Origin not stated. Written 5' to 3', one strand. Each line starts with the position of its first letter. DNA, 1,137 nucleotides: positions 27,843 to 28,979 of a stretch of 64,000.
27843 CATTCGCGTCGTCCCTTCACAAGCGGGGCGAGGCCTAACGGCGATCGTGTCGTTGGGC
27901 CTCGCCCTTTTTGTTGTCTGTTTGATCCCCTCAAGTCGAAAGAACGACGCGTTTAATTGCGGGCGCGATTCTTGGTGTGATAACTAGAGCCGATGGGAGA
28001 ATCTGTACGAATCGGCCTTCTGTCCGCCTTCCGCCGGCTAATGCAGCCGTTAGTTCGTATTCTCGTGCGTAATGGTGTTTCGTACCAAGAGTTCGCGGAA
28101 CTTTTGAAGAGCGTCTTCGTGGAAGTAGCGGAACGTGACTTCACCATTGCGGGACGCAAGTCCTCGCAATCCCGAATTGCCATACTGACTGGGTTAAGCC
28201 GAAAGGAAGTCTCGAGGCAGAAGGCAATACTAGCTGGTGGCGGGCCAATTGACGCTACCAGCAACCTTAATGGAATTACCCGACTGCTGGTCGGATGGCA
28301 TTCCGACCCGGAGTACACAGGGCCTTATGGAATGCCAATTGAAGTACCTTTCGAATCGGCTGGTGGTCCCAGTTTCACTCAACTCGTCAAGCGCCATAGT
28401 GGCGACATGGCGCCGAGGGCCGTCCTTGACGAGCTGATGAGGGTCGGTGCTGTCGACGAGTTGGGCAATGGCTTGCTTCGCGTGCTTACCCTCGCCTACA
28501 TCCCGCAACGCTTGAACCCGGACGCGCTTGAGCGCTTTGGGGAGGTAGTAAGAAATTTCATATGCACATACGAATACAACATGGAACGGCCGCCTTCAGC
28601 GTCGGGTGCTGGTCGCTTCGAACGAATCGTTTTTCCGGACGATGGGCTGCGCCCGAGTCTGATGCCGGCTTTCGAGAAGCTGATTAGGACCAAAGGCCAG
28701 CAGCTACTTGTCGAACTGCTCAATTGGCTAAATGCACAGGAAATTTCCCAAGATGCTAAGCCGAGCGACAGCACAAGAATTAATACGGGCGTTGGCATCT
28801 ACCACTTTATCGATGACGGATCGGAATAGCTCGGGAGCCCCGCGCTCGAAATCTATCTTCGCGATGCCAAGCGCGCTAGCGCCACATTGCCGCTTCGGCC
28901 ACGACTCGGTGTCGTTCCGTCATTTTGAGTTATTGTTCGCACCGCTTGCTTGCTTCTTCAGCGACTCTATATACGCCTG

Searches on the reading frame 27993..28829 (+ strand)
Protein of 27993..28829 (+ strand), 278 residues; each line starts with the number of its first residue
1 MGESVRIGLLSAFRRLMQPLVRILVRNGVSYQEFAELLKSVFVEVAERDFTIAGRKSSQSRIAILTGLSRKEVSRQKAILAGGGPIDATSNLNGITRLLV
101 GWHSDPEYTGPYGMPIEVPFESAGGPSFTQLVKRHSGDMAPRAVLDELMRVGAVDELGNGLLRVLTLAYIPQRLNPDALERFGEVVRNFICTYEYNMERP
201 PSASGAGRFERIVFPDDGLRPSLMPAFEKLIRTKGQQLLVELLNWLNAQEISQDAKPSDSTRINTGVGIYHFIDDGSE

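Call 4: search_protein_families(library=pfam, proteins=[window:27993-28829:+], max_evalue=1)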
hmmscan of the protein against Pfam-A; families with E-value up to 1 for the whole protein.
window:27993-28829:+ (278 aa): 1 family
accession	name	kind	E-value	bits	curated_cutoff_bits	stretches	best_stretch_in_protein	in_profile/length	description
PF20112.4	DUF6502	-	2.1e-50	171.5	27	1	9-274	4-263/268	Family of unknown function (DUF6502)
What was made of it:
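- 27993..28829 (+): DUF6502 paralogue B: cytoplasmic helix-turn-helix protein, downstream member of the cassette. The public gene call starts 16 codons later. Pfam PF20112 at E 2.1e-50 (call 4).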

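Call 5: search_protein_families(library=ncbifam, proteins=[window:27993-28829:+], max_evalue=1)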
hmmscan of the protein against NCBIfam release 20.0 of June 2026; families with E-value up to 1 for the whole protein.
window:27993-28829:+ (278 aa): 0 families

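Call 37: search_solved_structures(query=window:27993-28829:+, max_evalue=10, show_alignments=1)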
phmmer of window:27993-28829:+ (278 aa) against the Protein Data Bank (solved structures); distinct sequences matched with E-value up to 10: 6.
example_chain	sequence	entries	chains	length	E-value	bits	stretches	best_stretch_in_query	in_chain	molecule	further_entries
7udk_A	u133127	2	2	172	0.00056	22.8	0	14-47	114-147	Designed helical repeat protein (DHR) RPB_LRP2_R4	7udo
5cwb_A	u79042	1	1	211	0.047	16.5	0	12-46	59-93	Designed helical repeat protein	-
8cwy_A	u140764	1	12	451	0.067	16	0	5-67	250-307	T32-15-1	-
8cws_A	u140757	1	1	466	0.076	15.8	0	5-74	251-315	F4132-2 Chain A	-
7mwr_B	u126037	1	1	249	0.11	15.3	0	12-46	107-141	LHD101B4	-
9drl_A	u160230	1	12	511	1.3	11.8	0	12-46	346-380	T33-549_B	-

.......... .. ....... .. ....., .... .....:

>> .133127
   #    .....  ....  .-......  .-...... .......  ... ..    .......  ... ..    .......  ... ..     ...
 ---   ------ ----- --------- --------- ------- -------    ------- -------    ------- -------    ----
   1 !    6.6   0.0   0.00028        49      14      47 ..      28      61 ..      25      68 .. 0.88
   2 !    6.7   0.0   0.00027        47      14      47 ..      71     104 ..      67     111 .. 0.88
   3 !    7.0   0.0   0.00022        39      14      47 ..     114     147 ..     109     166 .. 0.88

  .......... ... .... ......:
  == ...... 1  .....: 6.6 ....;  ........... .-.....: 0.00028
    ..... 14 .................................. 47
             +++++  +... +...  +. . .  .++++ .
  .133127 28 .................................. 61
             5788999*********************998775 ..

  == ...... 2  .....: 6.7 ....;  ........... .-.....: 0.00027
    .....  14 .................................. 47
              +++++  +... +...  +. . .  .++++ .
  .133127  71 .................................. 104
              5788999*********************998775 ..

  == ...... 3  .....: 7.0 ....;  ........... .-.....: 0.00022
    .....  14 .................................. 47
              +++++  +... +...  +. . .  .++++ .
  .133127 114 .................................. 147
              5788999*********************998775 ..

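Call 53: find_homologous_proteins(query=window:27993-28829:+, max_evalue=0.001)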
Query window:27993-28829:+ (278 aa): 1117 proteins with E <= 0.001 among 4531 candidates; the best 120 are listed.
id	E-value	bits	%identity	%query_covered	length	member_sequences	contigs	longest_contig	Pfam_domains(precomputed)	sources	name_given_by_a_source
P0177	2.1e-169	580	100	94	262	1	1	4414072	PF20112.5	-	-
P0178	5.0e-135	467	76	99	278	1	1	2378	PF20112.5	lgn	-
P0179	2.8e-132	458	75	100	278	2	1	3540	PF20112.5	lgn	-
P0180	2.2e-131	455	73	100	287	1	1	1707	PF20112.5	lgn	-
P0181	4.6e-130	451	74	100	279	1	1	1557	PF20112.5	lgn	-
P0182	5.6e-122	425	70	100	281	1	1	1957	PF20112.5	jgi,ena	-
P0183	2.4e-120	419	68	100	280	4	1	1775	PF20112.5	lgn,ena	-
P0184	6.2e-120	418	69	100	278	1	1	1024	PF20112.5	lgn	-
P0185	1.1e-118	414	68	100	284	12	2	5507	PF20112.5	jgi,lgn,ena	-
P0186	3.0e-118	412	68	100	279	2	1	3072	PF20112.5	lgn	-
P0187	7.4e-118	411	69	98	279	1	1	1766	PF20112.5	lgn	-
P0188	1.1e-117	410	68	99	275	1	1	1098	PF20112.5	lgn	-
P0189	1.2e-117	410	68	99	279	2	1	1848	PF20112.5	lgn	-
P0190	2.9e-117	409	69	100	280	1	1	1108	PF20112.5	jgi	jgi:hypothetical protein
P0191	8.0e-117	408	68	99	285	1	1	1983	PF20112.5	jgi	jgi:Family of unknown function (DUF6502)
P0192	8.9e-117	408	68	98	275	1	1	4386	PF20112.5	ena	-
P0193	1.7e-114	400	65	100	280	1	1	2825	PF20112.5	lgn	-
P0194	1.8e-114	400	66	99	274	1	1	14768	PF20112.5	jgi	jgi:uncharacterized protein DUF6502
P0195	5.0e-114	398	67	99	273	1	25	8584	PF20112.5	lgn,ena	-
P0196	1.8e-113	397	65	99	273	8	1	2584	PF20112.5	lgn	-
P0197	2.0e-113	396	66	98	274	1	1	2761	PF20112.5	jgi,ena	-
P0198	2.0e-113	396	66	99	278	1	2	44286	PF20112.5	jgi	-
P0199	3.2e-113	396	64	99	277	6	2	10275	PF20112.5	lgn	-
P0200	4.0e-113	396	66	99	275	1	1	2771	PF20112.5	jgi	jgi:hypothetical protein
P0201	5.4e-113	395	66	97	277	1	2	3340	PF20112.5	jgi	jgi:hypothetical protein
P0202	1.1e-112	394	64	99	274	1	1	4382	PF20112.5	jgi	jgi:uncharacterized protein DUF6502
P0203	2.1e-112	393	63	100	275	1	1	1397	PF20112.5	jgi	jgi:Family of unknown function (DUF6502)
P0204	2.2e-112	393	65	99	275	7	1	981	PF20112.5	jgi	jgi:hypothetical protein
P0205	3.3e-112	393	64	98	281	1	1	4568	PF20112.5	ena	-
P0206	4.3e-112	392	64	100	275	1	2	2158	PF20112.5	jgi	jgi:hypothetical protein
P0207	8.2e-112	391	64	99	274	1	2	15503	PF20112.5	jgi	jgi:hypothetical protein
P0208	9.2e-112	391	64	99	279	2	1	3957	PF20112.5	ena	-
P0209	1.2e-111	391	65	98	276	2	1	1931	PF20112.5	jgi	jgi:hypothetical protein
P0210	1.3e-111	391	64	99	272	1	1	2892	PF20112.5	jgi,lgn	jgi:hypothetical protein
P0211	2.0e-111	390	64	99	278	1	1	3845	PF20112.5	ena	-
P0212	2.6e-111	390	66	99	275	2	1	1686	PF20112.5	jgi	jgi:hypothetical protein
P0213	4.6e-111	389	64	98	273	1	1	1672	PF20112.5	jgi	jgi:hypothetical protein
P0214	4.8e-111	389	65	98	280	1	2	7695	PF20112.5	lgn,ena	-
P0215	6.1e-111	388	63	98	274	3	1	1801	PF20112.5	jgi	jgi:Family of unknown function (DUF6502)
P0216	6.7e-111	388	65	99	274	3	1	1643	PF20112.5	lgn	-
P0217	7.7e-111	388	64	98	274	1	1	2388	PF20112.5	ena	-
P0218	1.0e-110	388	63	100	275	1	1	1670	PF20112.5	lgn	-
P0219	1.0e-110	388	64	99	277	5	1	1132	PF20112.5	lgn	-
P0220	1.1e-110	388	64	98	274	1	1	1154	PF20112.5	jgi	-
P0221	1.4e-110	387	68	94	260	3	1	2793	PF20112.5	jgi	jgi:hypothetical protein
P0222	1.4e-110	387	64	98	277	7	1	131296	PF20112.5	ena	-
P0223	1.5e-110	387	64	99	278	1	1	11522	PF20112.5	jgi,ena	-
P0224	2.0e-110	387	65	99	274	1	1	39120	PF20112.5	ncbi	-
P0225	2.3e-110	386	63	99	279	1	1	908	PF20112.5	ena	-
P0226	2.6e-110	386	64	98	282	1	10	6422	PF20112.5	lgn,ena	-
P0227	2.7e-110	386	64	100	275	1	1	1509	PF20112.5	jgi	jgi:hypothetical protein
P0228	3.4e-110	386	63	98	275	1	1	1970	PF20112.5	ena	-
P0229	3.6e-110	386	64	99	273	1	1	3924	PF20112.5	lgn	-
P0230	3.8e-110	386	67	92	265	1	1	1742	PF20112.5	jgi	jgi:hypothetical protein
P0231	5.6e-110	385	63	99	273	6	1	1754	PF20112.5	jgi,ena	-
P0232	5.7e-110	385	64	98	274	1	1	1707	PF20112.5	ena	-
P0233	7.3e-110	385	65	99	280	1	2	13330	PF20112.5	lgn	-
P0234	1.0e-109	384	68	93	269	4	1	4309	PF20112.5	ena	-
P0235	1.9e-109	383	63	99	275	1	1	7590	PF20112.5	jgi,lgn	jgi:hypothetical protein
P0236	2.0e-109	383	65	99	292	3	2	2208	PF20112.5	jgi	jgi:hypothetical protein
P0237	2.0e-109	383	64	98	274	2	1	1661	PF20112.5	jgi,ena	-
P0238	3.0e-109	383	62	100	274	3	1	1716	PF20112.5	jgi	jgi:hypothetical protein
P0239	4.0e-109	382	64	99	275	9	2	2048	PF20112.5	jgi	jgi:hypothetical protein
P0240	6.0e-109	382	64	98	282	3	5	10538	PF20112.5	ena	-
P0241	9.0e-109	381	64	99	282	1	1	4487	PF20112.5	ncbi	-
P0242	2.1e-108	380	63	99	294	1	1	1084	PF20112.5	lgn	-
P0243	2.2e-108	380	63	99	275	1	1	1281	PF20112.5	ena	-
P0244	2.7e-108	380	63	99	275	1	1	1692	PF20112.5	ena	-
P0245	9.8e-108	378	66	93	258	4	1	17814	PF20112.5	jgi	jgi:hypothetical protein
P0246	1.2e-107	378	62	98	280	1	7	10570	PF20112.5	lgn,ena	-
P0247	2.7e-107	376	63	99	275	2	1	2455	PF20112.5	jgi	jgi:hypothetical protein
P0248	3.8e-107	376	62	99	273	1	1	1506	PF20112.5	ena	-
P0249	1.0e-106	375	66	93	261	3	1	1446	PF20112.5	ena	-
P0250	7.1e-106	372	61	99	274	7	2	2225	PF20112.5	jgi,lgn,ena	-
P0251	9.4e-106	371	63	99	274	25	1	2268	PF20112.5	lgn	-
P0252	9.8e-106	371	61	100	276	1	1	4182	PF20112.5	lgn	-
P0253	1.2e-105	371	62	99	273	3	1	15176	PF20112.5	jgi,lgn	jgi:hypothetical protein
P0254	1.2e-105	371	62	99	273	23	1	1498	PF20112.5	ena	-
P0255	1.6e-105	371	61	99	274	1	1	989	PF20112.5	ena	-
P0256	1.9e-105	370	60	99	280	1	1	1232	PF20112.5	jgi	jgi:hypothetical protein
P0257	1.9e-105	370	61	99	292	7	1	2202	PF20112.5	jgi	jgi:hypothetical protein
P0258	2.1e-105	370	67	92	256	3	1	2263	PF20112.5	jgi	-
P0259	2.1e-105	370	61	99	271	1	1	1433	PF20112.5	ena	-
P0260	2.4e-105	370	63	99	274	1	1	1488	PF20112.5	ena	-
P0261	3.2e-105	370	62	98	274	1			PF20112.5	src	-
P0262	3.2e-105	370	61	99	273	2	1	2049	PF20112.5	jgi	jgi:Family of unknown function (DUF6502)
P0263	3.7e-105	369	62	98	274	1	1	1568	PF20112.5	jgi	jgi:hypothetical protein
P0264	4.7e-105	369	63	99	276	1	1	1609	PF20112.5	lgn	-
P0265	6.6e-105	369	65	93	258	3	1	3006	PF20112.5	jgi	jgi:hypothetical protein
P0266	8.5e-105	368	61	98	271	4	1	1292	PF20112.5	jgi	jgi:hypothetical protein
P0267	1.1e-104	368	63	98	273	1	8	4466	PF20112.5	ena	-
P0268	1.3e-104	368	62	98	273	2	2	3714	PF20112.5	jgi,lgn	jgi:hypothetical protein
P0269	1.6e-104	367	61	99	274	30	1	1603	PF20112.5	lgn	-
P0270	1.7e-104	367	62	99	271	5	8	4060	PF20112.5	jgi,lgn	jgi:hypothetical protein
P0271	2.1e-104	367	65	93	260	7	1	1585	PF20112.5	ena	-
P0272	2.1e-104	367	61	98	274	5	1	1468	PF20112.5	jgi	jgi:hypothetical protein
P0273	2.4e-104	367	66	93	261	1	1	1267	PF20112.5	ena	-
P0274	2.4e-104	367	65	92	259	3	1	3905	PF20112.5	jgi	jgi:hypothetical protein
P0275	2.9e-104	366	62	99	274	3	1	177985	PF20112.5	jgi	jgi:hypothetical protein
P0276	3.7e-104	366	62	99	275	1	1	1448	PF20112.5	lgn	-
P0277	3.8e-104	366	60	99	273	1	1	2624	PF20112.5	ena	-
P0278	4.3e-104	366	61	99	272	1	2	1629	PF20112.5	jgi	jgi:hypothetical protein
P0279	5.3e-104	366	64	93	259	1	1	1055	PF20112.5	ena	-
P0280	5.5e-104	366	62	97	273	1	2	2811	PF20112.5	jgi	jgi:hypothetical protein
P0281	5.6e-104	366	60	99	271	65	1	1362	PF20112.5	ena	-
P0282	5.6e-104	366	62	98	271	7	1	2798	PF20112.5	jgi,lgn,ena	-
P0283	6.1e-104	365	62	99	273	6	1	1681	PF20112.5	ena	-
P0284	7.0e-104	365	60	99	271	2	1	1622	PF20112.5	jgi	jgi:hypothetical protein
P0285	8.5e-104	365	60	99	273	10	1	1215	PF20112.5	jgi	-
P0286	8.7e-104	365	63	99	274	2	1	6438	PF20112.5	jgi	jgi:hypothetical protein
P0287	8.9e-104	365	61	99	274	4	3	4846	PF20112.5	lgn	-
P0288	9.7e-104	365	60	99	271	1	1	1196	PF20112.5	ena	-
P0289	1.1e-103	365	60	99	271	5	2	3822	PF20112.5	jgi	jgi:hypothetical protein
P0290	1.5e-103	364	61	98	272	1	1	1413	PF20112.5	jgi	jgi:hypothetical protein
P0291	1.5e-103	364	60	100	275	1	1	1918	PF20112.5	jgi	jgi:hypothetical protein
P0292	1.6e-103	364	60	99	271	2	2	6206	PF20112.5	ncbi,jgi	jgi:hypothetical protein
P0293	2.4e-103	363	63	99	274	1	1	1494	PF20112.5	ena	-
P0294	2.5e-103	363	62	97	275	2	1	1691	PF20112.5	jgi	jgi:Family of unknown function (DUF6502)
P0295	2.7e-103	363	61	99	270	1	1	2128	PF20112.5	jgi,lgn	jgi:hypothetical protein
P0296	3.5e-103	363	60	99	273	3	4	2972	PF20112.5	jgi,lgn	jgi:hypothetical protein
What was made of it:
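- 27993..28829 (+): 1117 homologues were found (call 53).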

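Call 62: predict_structure(alignment_id=A4)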
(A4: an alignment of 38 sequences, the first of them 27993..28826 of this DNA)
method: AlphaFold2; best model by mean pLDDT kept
length: 278 residues; sequences in the alignment: 38
mean_pLDDT: 66.6   pTM: 0.46
mean pLDDT of the five models: 66.6, 64.9, 62.1, 59.9, 57.3
residues with pLDDT >= 90: 44; 70-90: 95; 50-70: 55; < 50: 84
segments of 3 or more residues with pLDDT < 50: 87-91, 170-182, 204-219, 229-231, 238-259, 262-278
pLDDT, mean of each block of 10 residues (from residue 1): 71 71 66 85 86 80 90 89 55 72 89 88 93 87 84 85 75 46 51 56 44 40 52 48 43 38 41 31
secondary structure, 60 per line:
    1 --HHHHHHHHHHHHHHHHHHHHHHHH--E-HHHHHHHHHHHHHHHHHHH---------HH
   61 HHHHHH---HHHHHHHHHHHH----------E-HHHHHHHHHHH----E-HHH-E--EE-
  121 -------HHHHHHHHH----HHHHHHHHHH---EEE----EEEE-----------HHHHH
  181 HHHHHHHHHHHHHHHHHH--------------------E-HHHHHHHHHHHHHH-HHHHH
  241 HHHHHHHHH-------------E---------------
elements in order: H3-26 H31-49 H59-66 H70-81 H94-104 H128-136 H141-150 E154-156 E161-164 H176-198 H221-234 H236-249
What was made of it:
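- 27993..28829 (+): AlphaFold2 model with mean pLDDT 66.6 (call 62).
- Predicted helix-turn-helix at residues 59-81 and a winged helix at 128-164 (call 62). The TM-score is only 0.42 and the model's C-terminal third has low confidence (call 62).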

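Call 65: fold_search(model_id=the predicted structure, library=pdb)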
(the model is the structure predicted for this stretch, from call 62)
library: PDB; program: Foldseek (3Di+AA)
matches with E <= 10: 737; with E <= 0.001: 1
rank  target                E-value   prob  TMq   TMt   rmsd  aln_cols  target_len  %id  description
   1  4j00_A                7.6e-04  1.00  0.42  0.40  10.6       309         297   13  Crystal Structure of Fischerella Transcription Factor HetR complexed with 24mer DNA target (released 2013-03-27)
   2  7oy1_A                5.5e-01  0.25  0.15  0.13  10.3       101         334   14  DnrK mutant RTCR (released 2022-07-13)
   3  2v9v                  5.9e-01  0.18  0.15  0.27  12.8       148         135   14  Crystal Structure of Moorella thermoacetica SelB(377-511) (released 2007-09-11)
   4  4ev0_A                6.2e-01  0.41  0.14  0.17  11.1        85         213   20  Crystal Structure of Thermus thermophilus Catabolite Activator Protein (released 2012-06-20)
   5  2qww_H                6.2e-01  0.15  0.17  0.30  17.3       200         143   18  Crystal structure of multiple antibiotic-resistance repressor (MarR) (YP_013417.1) from Listeria monocytogenes 4b F236 (released 2007-08-21)
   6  3i54_A                6.6e-01  0.35  0.15  0.17   7.0        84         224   21  Crystal structure of MtbCRP in complex with cAMP (released 2009-09-08)
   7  3w6j_E                7.0e-01  0.12  0.14  0.22  15.1       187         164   13  Crystal structure of ScpAB core complex (released 2013-04-24)
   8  4i09_A                7.8e-01  0.28  0.18  0.24  12.4       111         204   14  structure of the mutant Catabolite gene activator protein V132L (released 2013-10-30)
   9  2x4h_C                7.8e-01  0.13  0.15  0.24  11.5       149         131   14  Crystal Structure of the hypothetical protein SSo2273 from Sulfolobus solfataricus (released 2010-07-21)
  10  3i59_A                8.3e-01  0.33  0.15  0.18   7.3        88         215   23  Crystal structure of MtbCRP in complex with N6-cAMP (released 2009-09-08)
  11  3qop_A                8.3e-01  0.25  0.18  0.24  12.0       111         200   16  Domain-domain flexibility leads to allostery within the camp receptor protein (CRP) (released 2012-04-04)
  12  5uj7_D                8.3e-01  0.20  0.18  0.14  10.5       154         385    8  Structure of the active form of human Origin Recognition Complex ATPase motor module, complex subunitS 1, 4, 5 (released 2017-02-08)
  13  5aiq_C                8.3e-01  0.18  0.16  0.28  18.8       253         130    9  Crystal structure of ligand-free NadR (released 2016-03-02)
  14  2x4h_A                8.3e-01  0.15  0.14  0.28  12.5       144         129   12  Crystal Structure of the hypothetical protein SSo2273 from Sulfolobus solfataricus (released 2010-07-21)
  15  2f5f_B                8.3e-01  0.12  0.15  0.23  21.8       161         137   17  Bacillus subtilis manganese transport regulator (MNTR) bound to manganese, AC conformation, pH 8.5 (released 2006-03-07)
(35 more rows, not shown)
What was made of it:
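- On HetR family (for the DUF6502 neighbours): Foldseek gives 4j00_A at E 7.6e-4, probability 1.00, 309 columns and TM 0.42 (call 65).
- Closest known: HetR with PatX/PatS of filamentous cyanobacteria. Same: The DUF6502 model has a full-length fold match to HetR (call 65).
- Foldseek hits to HetR, CRP, MarR and sigma region 4 (call 65).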

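Call 67: search_solved_structures(query=A4, max_evalue=10, show_alignments=3)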
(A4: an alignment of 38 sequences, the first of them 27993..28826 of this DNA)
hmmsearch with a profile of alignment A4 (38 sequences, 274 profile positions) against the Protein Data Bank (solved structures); distinct sequences matched with E-value up to 10: 5.
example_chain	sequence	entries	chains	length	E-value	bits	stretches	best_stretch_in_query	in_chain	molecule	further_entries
5cwb_A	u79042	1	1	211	0.17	14.3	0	13-45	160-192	Designed helical repeat protein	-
7lsy_F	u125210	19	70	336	0.17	14.2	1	199-260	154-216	DNA repair protein XRCC4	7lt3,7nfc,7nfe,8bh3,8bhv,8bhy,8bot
6abo_A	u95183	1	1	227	0.38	13.1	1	205-253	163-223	DNA repair protein XRCC4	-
1ik9_A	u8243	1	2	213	0.4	13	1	205-253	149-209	DNA REPAIR PROTEIN XRCC4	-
7mwr_B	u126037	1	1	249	9.5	8.5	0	13-46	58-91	LHD101B4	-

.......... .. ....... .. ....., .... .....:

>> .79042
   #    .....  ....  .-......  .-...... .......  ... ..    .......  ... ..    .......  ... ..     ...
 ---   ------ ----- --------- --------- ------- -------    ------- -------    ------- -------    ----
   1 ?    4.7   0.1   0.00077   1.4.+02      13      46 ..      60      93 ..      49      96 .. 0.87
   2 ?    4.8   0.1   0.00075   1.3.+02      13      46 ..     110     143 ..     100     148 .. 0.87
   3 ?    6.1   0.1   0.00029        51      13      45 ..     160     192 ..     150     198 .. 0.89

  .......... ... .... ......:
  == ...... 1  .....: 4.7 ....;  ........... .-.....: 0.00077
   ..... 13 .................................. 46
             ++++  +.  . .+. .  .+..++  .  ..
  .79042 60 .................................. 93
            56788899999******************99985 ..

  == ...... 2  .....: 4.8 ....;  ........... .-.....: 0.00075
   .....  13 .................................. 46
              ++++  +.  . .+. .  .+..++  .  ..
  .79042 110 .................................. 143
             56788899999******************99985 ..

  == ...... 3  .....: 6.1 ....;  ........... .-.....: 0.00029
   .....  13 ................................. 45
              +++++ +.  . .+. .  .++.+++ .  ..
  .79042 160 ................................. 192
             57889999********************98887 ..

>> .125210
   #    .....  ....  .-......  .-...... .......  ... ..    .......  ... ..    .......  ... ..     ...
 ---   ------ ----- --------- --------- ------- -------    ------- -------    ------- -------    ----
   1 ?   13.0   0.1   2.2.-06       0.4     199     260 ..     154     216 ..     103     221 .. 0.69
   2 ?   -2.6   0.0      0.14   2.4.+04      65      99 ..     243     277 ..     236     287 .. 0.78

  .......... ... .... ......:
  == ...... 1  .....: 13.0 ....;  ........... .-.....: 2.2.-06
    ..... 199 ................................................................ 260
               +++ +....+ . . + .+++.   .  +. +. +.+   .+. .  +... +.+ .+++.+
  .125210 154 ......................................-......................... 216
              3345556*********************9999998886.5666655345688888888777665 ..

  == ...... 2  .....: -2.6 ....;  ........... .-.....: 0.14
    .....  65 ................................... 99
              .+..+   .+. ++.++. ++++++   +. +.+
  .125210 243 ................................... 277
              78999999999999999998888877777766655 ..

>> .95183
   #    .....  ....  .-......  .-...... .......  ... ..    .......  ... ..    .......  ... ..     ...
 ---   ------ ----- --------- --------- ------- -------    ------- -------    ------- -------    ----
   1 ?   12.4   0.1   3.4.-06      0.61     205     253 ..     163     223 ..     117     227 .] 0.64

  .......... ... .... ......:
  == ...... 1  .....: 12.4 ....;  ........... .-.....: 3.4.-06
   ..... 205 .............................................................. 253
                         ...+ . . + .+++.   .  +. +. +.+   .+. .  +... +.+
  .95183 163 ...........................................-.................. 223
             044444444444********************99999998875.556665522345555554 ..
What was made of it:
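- On HetR family (for the DUF6502 neighbours): The HMMER profile against the PDB finds no HetR (call 67).
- HMMER against the PDB finds nothing (call 67).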

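Call 76: search_protein_families(library=pfam, alignment_id=A4, max_evalue=10)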
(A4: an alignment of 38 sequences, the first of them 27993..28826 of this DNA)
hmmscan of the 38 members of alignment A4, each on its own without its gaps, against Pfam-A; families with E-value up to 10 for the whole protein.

A. member 1, window:27993-28826:+ (278 aa): 1 family
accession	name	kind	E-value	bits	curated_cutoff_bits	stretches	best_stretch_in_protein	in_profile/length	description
PF20112.4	DUF6502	-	2.1e-50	171.5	27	1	9-274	4-263/268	Family of unknown function (DUF6502)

B. families by the number of members that match (of 38 scanned): 13 families
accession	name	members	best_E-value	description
PF20112.4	DUF6502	38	7.6e-59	Family of unknown function (DUF6502)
PF13730.12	HTH_36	5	0.047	Helix-turn-helix domain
PF13559.11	DUF4129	3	0.033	Domain of unknown function (DUF4129)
PF01206.22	TusA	2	0.12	Sulfurtransferase TusA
PF21948.1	LplA-B_cat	1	0.061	Lipoyl protein ligase A/B catalytic domain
PF25198.1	Spore_GerAC_N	1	0.065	Spore germination protein N-terminal domain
PF21041.3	XMAP215_CLASP_TOG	1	0.097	XMAP215/Dis1/CLASP, TOG domain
PF00482.28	T2SSF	1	0.1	Type II secretion system (T2SS), protein F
PF22592.2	FCaBP_EF-hand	1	0.13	FCaBP EF-hand domain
PF24064.2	HTH_NPRL3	1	0.22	GATOR1 complex protein NPRL3, C-terminal HTH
PF13541.12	ChlI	1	0.22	Subunit ChlI of Mg-chelatase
PF03682.18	UPF0158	1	0.28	Uncharacterised protein family (UPF0158)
PF13551.12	HTH_29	1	0.37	Winged helix-turn helix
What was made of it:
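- On HetR family (for the DUF6502 neighbours): No HetR Pfam family appears at E<=10 in 38 members (call 76).
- There are no HetR Pfam hits (call 76).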
